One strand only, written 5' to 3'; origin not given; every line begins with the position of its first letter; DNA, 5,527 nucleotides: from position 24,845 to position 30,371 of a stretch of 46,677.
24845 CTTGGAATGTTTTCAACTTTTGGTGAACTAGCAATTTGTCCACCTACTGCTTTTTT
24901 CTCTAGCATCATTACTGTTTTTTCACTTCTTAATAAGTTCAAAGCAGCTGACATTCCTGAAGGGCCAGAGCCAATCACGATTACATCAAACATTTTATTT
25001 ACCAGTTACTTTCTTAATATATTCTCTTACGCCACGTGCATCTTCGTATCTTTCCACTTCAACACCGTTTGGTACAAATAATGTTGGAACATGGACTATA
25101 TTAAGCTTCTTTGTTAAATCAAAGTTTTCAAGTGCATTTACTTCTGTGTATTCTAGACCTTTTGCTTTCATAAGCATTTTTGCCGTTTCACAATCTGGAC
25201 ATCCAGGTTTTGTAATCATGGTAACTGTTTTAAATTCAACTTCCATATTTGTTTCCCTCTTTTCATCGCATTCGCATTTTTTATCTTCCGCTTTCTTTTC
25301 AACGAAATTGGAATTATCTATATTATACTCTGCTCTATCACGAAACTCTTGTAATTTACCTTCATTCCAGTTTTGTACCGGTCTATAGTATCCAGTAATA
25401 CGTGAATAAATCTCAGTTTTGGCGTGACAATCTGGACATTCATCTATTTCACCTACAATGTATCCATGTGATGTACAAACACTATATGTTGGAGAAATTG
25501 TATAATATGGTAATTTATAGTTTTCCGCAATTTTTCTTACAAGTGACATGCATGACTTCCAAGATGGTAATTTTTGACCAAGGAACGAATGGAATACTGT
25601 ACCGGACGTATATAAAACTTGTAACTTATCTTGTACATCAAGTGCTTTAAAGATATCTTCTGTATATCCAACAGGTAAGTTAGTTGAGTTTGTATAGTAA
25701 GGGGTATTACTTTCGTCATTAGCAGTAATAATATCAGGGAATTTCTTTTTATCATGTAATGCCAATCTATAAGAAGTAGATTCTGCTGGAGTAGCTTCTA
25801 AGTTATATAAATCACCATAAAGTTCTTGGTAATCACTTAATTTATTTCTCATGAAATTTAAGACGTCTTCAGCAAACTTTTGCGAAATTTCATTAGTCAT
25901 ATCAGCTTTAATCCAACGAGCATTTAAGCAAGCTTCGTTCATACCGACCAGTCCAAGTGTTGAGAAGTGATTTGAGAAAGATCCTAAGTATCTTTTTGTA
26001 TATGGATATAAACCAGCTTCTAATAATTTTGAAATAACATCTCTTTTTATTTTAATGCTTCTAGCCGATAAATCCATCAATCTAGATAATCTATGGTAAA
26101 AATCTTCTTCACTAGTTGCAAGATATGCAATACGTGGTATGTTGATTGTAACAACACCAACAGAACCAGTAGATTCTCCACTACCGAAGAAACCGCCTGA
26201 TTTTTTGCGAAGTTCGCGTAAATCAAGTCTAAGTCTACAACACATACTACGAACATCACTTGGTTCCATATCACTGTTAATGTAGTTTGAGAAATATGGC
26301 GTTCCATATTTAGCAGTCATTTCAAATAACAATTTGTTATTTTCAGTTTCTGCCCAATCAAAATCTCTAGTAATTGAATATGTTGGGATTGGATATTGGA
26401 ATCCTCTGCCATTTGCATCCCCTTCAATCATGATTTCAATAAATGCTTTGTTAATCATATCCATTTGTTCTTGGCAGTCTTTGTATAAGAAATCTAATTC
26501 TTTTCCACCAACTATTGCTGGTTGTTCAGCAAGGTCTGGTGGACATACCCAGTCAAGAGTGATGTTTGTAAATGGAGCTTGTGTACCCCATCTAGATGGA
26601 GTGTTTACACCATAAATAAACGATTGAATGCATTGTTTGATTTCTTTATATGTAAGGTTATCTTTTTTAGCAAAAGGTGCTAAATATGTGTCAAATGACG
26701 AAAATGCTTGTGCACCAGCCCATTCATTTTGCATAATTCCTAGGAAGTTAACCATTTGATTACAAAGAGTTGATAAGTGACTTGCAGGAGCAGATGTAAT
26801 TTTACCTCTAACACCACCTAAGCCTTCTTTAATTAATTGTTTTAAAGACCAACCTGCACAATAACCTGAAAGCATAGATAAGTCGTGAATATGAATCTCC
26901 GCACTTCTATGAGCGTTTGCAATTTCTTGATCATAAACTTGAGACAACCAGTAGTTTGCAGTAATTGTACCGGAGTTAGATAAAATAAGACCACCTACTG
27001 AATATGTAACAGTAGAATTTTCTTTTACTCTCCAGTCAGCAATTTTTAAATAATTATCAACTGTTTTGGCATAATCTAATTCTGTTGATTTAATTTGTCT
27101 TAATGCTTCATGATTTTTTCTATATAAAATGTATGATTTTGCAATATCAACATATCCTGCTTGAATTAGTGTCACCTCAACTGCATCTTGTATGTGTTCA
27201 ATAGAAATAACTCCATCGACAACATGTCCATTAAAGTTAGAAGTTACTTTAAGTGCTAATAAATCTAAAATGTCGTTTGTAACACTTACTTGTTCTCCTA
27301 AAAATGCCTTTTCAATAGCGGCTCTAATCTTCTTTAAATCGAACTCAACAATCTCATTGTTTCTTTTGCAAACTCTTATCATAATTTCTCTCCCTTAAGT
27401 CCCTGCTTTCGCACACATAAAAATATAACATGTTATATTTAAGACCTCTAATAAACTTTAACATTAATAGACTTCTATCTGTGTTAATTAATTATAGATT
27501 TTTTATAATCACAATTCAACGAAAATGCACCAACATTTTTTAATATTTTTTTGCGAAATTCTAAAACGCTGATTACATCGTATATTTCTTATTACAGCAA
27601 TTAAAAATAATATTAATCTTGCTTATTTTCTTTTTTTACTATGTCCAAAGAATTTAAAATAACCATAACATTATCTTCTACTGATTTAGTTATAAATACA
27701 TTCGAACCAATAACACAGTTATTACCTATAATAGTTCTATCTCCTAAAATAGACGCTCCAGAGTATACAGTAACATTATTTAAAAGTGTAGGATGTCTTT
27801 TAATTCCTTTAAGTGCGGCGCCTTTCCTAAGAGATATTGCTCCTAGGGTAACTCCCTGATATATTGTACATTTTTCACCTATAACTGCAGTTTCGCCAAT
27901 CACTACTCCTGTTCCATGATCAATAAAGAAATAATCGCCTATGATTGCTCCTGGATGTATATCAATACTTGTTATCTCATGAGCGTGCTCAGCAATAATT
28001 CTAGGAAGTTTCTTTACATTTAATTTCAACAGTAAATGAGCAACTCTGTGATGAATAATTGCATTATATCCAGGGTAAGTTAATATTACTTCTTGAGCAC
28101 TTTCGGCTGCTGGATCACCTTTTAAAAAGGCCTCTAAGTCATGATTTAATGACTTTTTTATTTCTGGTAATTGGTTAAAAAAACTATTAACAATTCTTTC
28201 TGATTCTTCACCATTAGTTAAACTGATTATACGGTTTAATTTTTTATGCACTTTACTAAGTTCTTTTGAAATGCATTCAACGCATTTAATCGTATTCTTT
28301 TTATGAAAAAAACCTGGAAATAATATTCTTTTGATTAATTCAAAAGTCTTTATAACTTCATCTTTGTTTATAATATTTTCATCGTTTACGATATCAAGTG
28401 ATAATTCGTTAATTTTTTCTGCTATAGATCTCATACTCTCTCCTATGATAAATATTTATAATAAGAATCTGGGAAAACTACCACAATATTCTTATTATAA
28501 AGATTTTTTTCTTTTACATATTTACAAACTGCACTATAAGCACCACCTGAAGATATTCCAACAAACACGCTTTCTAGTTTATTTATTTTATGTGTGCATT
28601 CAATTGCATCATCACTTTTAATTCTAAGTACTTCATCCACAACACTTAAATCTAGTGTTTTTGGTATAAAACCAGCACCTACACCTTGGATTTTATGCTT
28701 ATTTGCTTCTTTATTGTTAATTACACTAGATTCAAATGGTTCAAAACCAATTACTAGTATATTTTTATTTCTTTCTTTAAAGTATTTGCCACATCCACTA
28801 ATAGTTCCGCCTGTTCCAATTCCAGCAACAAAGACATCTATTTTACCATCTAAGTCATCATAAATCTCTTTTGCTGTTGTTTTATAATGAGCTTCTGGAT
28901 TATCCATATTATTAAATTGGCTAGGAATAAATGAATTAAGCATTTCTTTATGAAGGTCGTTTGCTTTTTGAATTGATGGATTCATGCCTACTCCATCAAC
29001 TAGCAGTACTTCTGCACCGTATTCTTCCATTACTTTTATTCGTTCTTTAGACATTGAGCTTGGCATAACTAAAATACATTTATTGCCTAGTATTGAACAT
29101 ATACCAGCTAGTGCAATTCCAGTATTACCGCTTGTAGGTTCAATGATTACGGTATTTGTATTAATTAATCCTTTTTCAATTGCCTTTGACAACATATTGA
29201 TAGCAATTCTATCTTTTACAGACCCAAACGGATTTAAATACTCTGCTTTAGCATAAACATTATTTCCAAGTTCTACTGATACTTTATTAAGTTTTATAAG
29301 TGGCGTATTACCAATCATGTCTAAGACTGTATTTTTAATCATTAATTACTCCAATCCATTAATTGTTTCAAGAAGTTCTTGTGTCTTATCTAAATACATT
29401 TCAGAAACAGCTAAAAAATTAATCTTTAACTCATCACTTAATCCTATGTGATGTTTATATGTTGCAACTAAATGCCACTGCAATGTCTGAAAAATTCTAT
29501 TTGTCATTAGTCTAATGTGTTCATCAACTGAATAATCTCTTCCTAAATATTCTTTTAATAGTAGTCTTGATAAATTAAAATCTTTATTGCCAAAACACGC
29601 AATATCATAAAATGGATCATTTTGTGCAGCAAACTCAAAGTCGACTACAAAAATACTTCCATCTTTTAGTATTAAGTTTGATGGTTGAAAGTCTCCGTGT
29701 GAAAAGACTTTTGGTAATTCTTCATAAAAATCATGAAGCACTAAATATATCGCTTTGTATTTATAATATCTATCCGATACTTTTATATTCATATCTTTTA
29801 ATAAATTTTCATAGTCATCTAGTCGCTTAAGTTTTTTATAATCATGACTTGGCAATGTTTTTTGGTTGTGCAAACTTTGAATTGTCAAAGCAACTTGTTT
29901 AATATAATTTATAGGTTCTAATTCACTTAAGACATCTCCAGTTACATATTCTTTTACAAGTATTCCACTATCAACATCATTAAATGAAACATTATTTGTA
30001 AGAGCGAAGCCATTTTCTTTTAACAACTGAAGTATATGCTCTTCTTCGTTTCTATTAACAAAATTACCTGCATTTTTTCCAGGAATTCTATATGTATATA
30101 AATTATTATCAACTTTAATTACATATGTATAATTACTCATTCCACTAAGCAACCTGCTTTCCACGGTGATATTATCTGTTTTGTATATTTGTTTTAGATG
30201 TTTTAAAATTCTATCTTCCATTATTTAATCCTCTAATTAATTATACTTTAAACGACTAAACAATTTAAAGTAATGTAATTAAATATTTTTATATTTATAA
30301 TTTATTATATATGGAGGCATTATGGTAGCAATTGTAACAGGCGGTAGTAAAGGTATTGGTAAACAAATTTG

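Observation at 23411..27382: Self-contained redoxin-driven class III RNR module: NrdD with a fused Grx/NrdH domain, translationally coupled TrxB, convergent NrdG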

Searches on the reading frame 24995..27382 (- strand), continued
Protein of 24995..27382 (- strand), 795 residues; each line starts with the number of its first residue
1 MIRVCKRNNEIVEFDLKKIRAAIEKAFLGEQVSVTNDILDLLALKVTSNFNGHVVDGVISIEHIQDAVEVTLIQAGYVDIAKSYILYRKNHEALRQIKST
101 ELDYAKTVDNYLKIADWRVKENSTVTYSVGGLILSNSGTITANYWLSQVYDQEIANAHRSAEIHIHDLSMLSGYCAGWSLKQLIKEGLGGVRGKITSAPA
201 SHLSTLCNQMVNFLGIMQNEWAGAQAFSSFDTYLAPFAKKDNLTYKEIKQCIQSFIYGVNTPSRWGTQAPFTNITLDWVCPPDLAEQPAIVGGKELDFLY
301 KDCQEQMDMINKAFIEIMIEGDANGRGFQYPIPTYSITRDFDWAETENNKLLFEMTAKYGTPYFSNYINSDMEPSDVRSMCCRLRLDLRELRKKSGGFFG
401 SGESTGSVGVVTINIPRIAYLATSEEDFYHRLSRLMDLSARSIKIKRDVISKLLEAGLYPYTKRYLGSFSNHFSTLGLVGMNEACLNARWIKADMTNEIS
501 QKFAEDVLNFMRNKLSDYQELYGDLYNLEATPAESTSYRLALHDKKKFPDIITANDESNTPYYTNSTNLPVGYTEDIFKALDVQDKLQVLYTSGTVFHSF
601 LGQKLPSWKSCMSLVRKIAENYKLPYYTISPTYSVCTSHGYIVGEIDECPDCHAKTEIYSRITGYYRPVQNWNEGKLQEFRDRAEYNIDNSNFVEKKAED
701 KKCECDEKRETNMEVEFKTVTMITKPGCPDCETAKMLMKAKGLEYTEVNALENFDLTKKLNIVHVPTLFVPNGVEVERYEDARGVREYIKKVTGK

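Call 57: predict_structure(alignment_id=A2)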
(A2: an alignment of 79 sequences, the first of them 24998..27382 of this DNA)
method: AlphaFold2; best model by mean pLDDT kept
length: 795 residues; sequences in the alignment: 79
mean_pLDDT: 79.6   pTM: 0.69
mean pLDDT of the five models: 79.6, 76.3, 74.5, 72.4, 71.5
residues with pLDDT >= 90: 234; 70-90: 390; 50-70: 106; < 50: 65
segments of 3 or more residues with pLDDT < 50: 94-103, 114-138, 261-270, 698-712
pLDDT, mean of each block of 10 residues (from residue 1): 82 90 86 90 89 87 89 88 75 49 49 45 30 38 72 90 77 66 81 74 92 74 72 96 96 81 42 76 90 94 95 87 58 79 89 86 82 73 57 71 65 96 97 96 86 72 73 84 96 94 95 89 82 80 94 85 84 78 86 75 83 90 83 85 89 90 74 86 78 61 41 71 88 89 92 85 87 86 86 75
secondary structure, 60 per line:
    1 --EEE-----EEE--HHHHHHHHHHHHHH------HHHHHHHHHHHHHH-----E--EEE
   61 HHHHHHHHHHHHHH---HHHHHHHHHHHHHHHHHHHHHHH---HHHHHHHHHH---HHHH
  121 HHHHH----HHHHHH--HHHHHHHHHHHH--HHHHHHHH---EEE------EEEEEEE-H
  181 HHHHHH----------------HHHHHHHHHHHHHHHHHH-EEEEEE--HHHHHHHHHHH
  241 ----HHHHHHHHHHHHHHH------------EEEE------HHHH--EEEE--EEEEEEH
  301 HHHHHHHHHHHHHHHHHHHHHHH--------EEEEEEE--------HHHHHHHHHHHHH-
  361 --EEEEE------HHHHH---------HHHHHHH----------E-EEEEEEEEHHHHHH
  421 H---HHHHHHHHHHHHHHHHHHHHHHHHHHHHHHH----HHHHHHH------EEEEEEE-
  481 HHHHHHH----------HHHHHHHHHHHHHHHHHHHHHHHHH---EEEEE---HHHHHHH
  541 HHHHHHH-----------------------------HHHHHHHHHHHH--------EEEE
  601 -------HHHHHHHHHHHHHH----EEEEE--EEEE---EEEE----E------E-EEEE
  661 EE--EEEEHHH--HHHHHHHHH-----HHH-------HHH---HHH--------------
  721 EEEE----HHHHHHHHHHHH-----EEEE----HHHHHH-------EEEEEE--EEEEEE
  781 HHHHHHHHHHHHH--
elements in order (helices of 4 or more, strands of 3 or more residues): E3-5 E11-13 H16-29 H36-49 E58-60 H61-74 H78-100 H104-113 H117-125 H130-135 H138-149 H152-159 E163-165 E172-178 H180-186 H203-220 E222-227 H230-240 H245-259 E272-275 H282-285 E288-291 E294-299 H300-323 E332-338 H347-359 E363-367 H374-378 H388-394 E407-414 H415-421 H425-455 H460-466 E473-479 H481-487 H498-522 E526-530 H534-547 H577-588 E597-600 H608-621 E626-630 E633-636 E640-643 E657-662 E665-668 H674-682 E721-724 H729-740 E746-749 H754-759 E767-772 E775-780 H781-793

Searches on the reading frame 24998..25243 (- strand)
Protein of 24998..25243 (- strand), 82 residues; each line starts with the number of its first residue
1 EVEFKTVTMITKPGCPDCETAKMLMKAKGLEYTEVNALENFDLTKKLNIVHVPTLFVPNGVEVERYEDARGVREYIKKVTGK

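Call 34: search_solved_structures(query=window:24998-25243:-, max_evalue=1, show_alignments=2)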
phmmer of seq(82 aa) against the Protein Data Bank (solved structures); distinct sequences matched with E-value up to 1: 28.
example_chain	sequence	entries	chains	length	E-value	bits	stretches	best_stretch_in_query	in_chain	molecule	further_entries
2khp_A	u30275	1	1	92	5.4e-05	26.5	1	7-43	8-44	GLUTAREDOXIN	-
2mzc_A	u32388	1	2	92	5.6e-05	26.4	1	7-44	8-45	Glutaredoxin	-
2klx_A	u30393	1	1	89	0.0001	25.6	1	4-40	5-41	Glutaredoxin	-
1nm3_A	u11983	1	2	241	0.0001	25.6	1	6-36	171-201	Protein HI0572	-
1fov_A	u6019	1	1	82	0.00096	22.5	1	7-68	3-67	GLUTAREDOXIN 3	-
4tr0_A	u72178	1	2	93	0.0026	21.2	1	5-40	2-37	Glutaredoxin 3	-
1fo5_A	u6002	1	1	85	0.0061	20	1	7-72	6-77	THIOREDOXIN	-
7vqv_A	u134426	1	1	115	0.0067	19.8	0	22-61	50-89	de novo designed protein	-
3grx_A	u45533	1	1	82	0.027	17.9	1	7-68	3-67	GLUTAREDOXIN 3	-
7vql_A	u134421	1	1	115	0.03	17.8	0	7-61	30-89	de novo designed protein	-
1r7h_A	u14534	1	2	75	0.03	17.8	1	6-55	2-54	NrdH-redoxin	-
4fiw_A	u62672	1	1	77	0.034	17.6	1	7-37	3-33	Putative glutaredoxin NrdH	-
7c10_A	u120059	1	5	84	0.04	17.4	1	5-61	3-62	Glutaredoxin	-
4hs1_A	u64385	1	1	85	0.067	16.7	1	6-38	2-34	Glutaredoxin NrdH, putative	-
4tr1_A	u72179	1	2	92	0.068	16.6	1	5-40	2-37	Glutaredoxin 3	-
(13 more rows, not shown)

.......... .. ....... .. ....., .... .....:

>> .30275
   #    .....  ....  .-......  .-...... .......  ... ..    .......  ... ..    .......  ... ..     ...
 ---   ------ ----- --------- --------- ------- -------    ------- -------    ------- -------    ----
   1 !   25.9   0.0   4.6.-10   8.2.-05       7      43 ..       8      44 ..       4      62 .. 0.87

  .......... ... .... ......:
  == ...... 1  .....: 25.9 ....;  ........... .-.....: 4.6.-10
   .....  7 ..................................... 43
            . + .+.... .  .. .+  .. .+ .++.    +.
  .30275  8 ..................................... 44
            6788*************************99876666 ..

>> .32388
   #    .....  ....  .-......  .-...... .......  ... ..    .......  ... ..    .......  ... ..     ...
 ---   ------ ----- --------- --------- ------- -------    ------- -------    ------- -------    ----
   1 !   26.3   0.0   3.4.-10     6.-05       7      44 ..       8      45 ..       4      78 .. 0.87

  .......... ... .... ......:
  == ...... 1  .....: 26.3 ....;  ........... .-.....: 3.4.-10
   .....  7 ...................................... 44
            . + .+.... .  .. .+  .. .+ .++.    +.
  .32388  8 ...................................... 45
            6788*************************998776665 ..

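Call 35: search_protein_families(library=pfam, proteins=[window:24998-25243:-], max_evalue=1)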
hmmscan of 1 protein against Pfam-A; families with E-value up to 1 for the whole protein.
seq(82 aa): 8 families
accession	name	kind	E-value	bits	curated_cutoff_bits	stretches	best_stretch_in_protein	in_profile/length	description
PF00462.30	Glutaredoxin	-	7.4e-12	45.7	22.9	1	7-59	1-56/60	Glutaredoxin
PF13192.12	Thioredoxin_3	-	0.00055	20.3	24.8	1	10-58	5-56/76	Thioredoxin domain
PF13098.12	Thioredoxin_2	-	0.0006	20.6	27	1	37-66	61-91/104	Thioredoxin-like domain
PF00085.26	Thioredoxin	-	0.0011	19.4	23.5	1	27-75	47-97/103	Thioredoxin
PF05768.20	Glrx-like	-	0.0018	19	26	1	6-47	1-46/77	Glutaredoxin-like domain (DUF836)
PF13417.12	GST_N_3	-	0.038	14.8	22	1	11-55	3-50/75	Glutathione S-transferase, N-terminal domain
PF13409.12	GST_N_2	-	0.041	14.9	25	1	15-61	2-55/70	Glutathione S-transferase, N-terminal domain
PF13462.12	Thioredoxin_4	-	0.18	12.4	23.2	1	39-78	127-165/165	Thioredoxin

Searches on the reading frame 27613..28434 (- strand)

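Call 36: search_protein_families(library=pfam, proteins=[window:27613-28434:-], max_evalue=0.0001)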
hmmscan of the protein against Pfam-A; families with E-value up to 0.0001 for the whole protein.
window:27613-28434:- (273 aa): 3 families
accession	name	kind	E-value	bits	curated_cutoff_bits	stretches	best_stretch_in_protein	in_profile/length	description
PF00132.30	Hexapep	-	3.2e-08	33.3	27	0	219-250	6-36/36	Bacterial transferase hexapeptide (six repeats)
PF06426.19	SATase_N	-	3e-06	27.9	21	1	75-126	52-103/105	Serine acetyltransferase, N-terminal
PF25084.1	LbH_EIF2B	-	3.2e-05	24.3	54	0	222-257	29-63/105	EIF2B subunit epsilon LbH domain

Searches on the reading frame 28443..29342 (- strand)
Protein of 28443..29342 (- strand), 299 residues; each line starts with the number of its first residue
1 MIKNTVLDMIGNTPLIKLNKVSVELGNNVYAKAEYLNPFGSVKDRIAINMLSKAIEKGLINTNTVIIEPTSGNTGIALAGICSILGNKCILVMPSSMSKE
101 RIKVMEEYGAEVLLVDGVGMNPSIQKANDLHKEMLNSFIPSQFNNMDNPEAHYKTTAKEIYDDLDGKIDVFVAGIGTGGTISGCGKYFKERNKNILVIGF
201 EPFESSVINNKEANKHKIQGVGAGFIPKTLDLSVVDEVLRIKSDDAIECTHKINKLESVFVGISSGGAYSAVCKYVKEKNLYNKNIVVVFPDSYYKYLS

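Call 36: search_protein_families(library=pfam, proteins=[window:28443-29342:-], max_evalue=0.0001)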
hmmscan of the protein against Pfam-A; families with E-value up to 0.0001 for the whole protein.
window:28443-29342:- (299 aa): 1 family
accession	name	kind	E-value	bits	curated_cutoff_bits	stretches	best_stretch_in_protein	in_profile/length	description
PF00291.31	PALP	-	2.7e-74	250.6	35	1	7-292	2-295/295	Pyridoxal-phosphate dependent enzyme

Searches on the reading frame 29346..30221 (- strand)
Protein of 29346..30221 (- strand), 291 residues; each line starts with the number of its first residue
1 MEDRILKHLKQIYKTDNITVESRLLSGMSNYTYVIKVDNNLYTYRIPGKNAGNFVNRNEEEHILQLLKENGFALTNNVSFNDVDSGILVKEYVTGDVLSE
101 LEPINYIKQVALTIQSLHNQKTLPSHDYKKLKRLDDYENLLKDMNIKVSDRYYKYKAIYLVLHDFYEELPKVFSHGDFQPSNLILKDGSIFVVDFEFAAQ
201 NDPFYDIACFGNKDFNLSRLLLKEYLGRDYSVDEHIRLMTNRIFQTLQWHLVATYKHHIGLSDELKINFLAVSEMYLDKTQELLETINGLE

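Call 36: search_protein_families(library=pfam, proteins=[window:29346-30221:-], max_evalue=0.0001)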
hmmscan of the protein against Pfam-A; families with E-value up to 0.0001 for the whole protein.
window:29346-30221:- (291 aa): 2 families
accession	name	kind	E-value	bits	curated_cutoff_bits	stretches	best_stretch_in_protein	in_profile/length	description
PF01633.27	Choline_kinase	-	1.5e-15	57.8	29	1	23-210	3-203/300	Choline/ethanolamine kinase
PF01636.29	APH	-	2.6e-13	50.7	23.2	1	23-224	4-224/239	Phosphotransferase enzyme family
